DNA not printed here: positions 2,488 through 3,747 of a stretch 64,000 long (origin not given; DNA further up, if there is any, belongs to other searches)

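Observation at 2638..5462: Split, divergently transcribed PEP-synthase / rifampin-phosphotransferase-like enzyme: a standalone ATP-grasp gene facing a wHTH-fused phospho-His swivel gene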

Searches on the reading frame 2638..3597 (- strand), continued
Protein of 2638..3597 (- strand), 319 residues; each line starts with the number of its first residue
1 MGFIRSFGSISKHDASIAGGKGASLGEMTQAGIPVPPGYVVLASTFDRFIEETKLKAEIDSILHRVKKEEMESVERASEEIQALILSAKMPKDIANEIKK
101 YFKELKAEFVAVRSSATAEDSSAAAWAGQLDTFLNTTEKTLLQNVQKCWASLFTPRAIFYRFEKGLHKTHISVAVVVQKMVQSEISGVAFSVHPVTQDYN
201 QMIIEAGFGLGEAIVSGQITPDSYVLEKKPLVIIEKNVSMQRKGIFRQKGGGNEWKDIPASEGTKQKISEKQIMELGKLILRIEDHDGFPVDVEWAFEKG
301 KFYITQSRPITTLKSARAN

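Call 77: find_encoding_contigs(protein=P0190, flank=6000, max_places=2)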
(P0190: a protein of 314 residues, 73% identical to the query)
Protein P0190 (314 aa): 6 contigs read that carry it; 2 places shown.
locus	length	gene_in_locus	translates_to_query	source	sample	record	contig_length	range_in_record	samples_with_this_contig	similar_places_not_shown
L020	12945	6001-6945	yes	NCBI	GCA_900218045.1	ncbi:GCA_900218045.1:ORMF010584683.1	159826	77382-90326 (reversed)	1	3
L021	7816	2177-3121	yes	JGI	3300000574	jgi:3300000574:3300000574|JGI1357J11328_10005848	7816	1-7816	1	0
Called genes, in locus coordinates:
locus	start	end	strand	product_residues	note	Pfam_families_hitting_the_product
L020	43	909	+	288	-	PF01116:F_bP_aldolase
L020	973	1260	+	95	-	-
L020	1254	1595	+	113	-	PF02452:PemK_toxin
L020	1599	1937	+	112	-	PF01588:tRNA_bind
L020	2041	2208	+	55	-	-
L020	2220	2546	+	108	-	-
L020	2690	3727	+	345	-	PF05496:RuvB_N, PF06068:TIP49 (faint), PF13177:DNA_pol3_delta2, PF00004:AAA, PF07728:AAA_5 (faint), PF13173:AAA_14 (faint), PF13177:DNA_pol3_delta2, PF12169:DNA_pol3_gamma3 (weak), +1 more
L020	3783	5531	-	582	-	PF00239:Resolvase, PF07508:Recombinase, PF13408:Zn_ribbon_recom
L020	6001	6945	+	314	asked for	PF01326:PPDK_N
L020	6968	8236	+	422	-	PF00391:PEP-utilizers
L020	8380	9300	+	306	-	PF00391:PEP-utilizers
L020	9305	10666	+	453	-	PF00391:PEP-utilizers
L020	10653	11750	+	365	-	PF00391:PEP-utilizers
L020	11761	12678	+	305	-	-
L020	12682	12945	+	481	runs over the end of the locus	PF00391:PEP-utilizers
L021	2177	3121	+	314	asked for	PF01326:PPDK_N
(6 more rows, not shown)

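Call 87: search_solved_structures(query=window:2638-3597:-, max_evalue=0.00001, show_alignments=0)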
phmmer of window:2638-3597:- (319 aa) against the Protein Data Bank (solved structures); distinct sequences matched with E-value up to 0.00001: 9.
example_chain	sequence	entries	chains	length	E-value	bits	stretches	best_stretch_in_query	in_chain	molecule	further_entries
8a8e_A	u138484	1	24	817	2.9e-74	253.4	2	59-315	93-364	Phosphoenolpyruvate synthase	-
5hv6_A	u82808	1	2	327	5.8e-64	219.5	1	3-312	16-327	Phosphoenolpyruvate synthase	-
5fbs_A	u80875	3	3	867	9.7e-64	218.8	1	3-313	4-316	Phosphoenolpyruvate synthase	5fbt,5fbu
5hv2_A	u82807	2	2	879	9.9e-64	218.8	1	3-313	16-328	Phosphoenolpyruvate synthase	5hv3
5hv1_A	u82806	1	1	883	1e-63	218.8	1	3-313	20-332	Phosphoenolpyruvate synthase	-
9dae_A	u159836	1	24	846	1.1e-61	212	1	4-298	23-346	Phosphoenolpyruvate synthase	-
9goj_A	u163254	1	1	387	5.8e-54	186.7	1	3-315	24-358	Phosphoenolpyruvate synthase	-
2ols_A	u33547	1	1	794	4.2e-42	147.8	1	7-315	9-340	Phosphoenolpyruvate synthase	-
2x0s_A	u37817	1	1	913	5.9e-07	32.4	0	12-87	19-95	PYRUVATE PHOSPHATE DIKINASE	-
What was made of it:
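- Closest known: HpeHI, CreHI and PpsAB. Same: The ATP-grasp is homologous to HpeI over its full length (9GOJ, E 6e-54, call 87).
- Closest known: Rifampin phosphotransferase RPH. Same: The ATP-grasp matches at E 6e-64 (call 87).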
